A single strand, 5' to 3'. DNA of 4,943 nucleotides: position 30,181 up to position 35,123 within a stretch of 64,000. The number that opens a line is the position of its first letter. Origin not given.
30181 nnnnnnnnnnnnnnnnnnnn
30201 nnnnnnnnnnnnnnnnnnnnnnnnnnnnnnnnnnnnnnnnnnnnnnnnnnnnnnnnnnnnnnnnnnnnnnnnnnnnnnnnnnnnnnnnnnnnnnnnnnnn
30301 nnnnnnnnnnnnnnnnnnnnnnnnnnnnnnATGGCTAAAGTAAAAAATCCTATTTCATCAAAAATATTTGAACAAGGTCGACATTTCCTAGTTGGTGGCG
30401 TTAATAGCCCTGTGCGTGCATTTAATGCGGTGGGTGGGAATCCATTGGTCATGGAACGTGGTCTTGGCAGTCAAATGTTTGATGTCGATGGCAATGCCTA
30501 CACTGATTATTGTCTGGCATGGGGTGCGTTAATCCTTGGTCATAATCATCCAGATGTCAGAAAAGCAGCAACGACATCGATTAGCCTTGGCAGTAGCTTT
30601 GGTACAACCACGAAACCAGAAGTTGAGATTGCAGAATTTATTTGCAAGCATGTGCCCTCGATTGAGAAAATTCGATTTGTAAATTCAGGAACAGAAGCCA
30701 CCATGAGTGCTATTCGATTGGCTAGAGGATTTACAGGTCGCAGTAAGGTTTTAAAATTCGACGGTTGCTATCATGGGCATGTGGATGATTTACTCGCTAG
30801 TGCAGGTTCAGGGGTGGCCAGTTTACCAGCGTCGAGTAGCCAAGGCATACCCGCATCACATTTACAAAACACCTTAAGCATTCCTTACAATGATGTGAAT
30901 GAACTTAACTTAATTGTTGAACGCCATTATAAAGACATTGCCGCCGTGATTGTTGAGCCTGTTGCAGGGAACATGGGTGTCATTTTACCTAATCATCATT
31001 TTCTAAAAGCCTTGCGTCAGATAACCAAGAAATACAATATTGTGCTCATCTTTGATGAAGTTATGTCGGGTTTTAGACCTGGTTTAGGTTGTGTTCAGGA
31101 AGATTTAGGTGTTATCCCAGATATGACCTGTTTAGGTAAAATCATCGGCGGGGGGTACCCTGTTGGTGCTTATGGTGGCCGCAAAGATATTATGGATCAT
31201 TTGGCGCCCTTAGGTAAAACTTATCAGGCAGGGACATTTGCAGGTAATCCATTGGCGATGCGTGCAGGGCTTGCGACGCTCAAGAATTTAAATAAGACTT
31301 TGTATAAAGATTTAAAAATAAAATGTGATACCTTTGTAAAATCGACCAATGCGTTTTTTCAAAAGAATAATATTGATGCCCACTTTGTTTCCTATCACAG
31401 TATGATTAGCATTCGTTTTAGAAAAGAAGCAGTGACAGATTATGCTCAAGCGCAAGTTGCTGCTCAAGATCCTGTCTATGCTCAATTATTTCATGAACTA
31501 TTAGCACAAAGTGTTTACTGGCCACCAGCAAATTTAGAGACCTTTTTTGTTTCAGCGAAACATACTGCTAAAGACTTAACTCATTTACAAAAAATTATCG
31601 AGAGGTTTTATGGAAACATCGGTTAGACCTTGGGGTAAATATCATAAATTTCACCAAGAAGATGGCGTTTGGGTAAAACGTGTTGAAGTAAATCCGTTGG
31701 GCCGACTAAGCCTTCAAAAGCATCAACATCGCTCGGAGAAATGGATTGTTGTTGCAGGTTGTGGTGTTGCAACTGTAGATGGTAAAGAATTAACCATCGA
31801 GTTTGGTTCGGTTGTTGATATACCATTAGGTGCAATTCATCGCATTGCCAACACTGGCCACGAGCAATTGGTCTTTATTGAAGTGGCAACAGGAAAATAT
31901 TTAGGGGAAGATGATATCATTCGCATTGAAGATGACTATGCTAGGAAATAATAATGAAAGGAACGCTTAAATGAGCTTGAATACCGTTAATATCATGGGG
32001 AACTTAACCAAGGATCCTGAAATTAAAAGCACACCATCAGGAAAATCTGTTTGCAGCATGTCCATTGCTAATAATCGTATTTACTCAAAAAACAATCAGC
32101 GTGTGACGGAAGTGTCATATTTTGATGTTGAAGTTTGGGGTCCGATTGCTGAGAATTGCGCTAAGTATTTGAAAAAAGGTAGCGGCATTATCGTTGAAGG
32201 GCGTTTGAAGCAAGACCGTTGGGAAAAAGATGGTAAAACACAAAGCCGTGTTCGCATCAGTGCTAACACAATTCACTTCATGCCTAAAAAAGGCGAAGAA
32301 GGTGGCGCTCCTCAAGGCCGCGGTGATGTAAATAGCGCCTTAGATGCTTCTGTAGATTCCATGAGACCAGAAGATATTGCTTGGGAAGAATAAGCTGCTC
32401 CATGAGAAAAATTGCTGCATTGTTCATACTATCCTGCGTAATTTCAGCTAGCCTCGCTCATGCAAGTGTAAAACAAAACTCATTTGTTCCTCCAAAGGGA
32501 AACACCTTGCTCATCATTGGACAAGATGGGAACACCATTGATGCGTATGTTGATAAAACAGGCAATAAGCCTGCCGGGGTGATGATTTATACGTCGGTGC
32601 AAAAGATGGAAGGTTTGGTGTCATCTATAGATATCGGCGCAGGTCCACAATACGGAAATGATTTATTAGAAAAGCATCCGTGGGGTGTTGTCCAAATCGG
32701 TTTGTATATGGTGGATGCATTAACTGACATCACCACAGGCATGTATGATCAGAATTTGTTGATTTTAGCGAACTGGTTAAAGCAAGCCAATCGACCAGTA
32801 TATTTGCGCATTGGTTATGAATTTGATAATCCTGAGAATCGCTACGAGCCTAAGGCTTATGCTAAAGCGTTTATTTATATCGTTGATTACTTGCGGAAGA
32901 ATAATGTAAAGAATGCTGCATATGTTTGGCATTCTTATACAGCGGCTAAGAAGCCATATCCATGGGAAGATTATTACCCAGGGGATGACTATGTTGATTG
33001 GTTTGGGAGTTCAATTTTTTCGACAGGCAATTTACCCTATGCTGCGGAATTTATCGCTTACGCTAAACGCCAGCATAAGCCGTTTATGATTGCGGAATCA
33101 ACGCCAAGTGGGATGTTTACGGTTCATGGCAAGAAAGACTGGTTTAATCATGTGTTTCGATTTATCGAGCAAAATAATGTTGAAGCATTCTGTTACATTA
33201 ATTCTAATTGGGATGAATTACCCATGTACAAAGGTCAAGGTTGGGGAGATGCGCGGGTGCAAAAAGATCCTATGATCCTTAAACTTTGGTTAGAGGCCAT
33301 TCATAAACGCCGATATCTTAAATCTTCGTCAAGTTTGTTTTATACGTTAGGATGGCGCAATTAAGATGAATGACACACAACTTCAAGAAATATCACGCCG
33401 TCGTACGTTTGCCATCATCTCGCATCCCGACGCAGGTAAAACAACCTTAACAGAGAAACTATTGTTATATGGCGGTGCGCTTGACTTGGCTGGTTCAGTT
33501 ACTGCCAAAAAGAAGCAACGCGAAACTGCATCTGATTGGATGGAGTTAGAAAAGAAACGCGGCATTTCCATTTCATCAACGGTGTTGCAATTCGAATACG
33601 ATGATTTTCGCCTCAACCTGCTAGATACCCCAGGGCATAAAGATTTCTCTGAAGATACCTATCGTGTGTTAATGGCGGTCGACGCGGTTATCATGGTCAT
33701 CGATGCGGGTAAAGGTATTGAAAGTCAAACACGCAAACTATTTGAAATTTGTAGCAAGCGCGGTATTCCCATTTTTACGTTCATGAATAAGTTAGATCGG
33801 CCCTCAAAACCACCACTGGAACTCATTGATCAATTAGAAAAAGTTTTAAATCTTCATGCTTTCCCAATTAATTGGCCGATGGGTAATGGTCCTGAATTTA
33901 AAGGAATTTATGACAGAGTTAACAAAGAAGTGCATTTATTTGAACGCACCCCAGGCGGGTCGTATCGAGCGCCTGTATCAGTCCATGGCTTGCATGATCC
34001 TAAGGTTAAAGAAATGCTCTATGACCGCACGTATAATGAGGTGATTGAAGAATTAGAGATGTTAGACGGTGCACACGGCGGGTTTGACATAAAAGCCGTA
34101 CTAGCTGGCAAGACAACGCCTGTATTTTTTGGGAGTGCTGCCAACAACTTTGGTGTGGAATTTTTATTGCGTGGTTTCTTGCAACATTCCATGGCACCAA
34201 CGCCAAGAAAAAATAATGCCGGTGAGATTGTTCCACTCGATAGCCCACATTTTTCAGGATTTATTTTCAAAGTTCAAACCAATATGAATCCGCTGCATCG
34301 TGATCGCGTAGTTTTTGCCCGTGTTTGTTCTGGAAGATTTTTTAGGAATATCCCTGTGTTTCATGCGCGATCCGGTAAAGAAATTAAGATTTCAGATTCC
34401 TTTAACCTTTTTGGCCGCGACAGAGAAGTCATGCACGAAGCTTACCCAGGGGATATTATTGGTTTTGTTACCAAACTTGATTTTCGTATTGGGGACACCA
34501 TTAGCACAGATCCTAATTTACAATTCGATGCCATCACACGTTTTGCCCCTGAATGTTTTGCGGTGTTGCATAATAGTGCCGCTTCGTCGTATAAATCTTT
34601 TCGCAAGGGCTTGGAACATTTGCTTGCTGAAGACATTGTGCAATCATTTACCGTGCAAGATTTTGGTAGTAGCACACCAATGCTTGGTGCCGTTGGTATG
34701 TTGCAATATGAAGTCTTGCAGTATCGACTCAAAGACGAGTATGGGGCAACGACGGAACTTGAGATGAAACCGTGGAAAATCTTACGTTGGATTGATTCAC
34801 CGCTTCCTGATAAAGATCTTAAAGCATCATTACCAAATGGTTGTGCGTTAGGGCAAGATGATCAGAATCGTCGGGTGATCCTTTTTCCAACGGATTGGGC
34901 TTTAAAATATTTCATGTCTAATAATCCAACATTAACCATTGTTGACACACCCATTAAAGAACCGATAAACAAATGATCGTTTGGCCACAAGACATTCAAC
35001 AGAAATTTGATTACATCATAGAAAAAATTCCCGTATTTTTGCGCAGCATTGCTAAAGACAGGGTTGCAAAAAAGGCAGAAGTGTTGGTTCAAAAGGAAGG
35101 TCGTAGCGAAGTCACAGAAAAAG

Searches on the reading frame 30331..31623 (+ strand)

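Call 63: search_protein_families(library=pfam, proteins=[window:30331-31623:+], max_evalue=0.0001)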
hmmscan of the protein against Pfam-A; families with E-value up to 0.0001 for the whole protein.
window:30331-31623:+ (431 aa): 1 family
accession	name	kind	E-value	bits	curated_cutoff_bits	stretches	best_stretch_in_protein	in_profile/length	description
PF00202.27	Aminotran_3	-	5.4e-71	239.8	30.5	1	38-422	10-402/403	Aminotransferase class-III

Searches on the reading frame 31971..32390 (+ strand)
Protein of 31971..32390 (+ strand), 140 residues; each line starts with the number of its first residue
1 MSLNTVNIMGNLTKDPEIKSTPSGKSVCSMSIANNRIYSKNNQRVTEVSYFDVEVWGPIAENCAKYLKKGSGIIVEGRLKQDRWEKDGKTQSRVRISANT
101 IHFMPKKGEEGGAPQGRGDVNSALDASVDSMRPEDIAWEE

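Call 45: search_protein_families(library=pfam, proteins=[window:31971-32390:+], max_evalue=0.001)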
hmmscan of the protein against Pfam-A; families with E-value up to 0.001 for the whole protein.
window:31971-32390:+ (140 aa): 1 family
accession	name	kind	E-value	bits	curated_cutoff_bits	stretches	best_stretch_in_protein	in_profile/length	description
PF00436.31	SSB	-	1.4e-30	105.8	26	1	3-104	1-104/104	Single-strand binding protein family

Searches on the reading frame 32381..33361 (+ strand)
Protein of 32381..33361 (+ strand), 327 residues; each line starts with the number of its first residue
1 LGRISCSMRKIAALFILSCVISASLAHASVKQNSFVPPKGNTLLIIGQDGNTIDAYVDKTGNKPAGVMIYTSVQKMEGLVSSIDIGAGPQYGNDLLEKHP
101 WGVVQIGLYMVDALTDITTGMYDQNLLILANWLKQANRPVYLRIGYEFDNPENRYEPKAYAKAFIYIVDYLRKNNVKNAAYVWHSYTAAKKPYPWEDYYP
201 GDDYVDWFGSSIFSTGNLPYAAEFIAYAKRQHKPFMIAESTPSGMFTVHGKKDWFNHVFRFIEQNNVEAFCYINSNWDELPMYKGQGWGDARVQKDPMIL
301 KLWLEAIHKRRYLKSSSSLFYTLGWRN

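Call 46: search_protein_families(library=pfam, proteins=[window:32381-33361:+], max_evalue=0.001)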
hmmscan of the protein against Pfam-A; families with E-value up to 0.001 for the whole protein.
window:32381-33361:+ (327 aa): 1 family
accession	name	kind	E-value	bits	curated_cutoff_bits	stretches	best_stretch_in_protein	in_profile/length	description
PF02156.21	Glyco_hydro_26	-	6.9e-05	22.8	20.2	1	156-244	175-261/311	Glycosyl hydrolase family 26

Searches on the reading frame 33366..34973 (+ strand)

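Call 46: search_protein_families(library=pfam, proteins=[window:33366-34973:+], max_evalue=0.001)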
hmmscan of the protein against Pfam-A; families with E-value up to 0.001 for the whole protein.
window:33366-34973:+ (536 aa): 5 families
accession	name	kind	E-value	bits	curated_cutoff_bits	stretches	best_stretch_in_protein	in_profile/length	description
PF00009.33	GTP_EFTU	-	1.3e-50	172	26.5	1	11-273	2-184/188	Elongation factor Tu GTP binding domain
PF16658.11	RF3_C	-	1.1e-32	113.1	40.1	1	387-516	1-131/132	Class II release factor RF3, C-terminal domain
PF22042.2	EF-G_D2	-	4.6e-16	59.1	27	1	296-381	2-83/84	Elongation factor G domain 2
PF01926.29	MMR_HSR1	-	3.6e-07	30.7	21.9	1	15-142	2-113/113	50S ribosome-binding GTPase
PF03144.31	GTP_EFTU_D2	-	3.8e-06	27.7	30.3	1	314-379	2-72/73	Elongation factor Tu domain 2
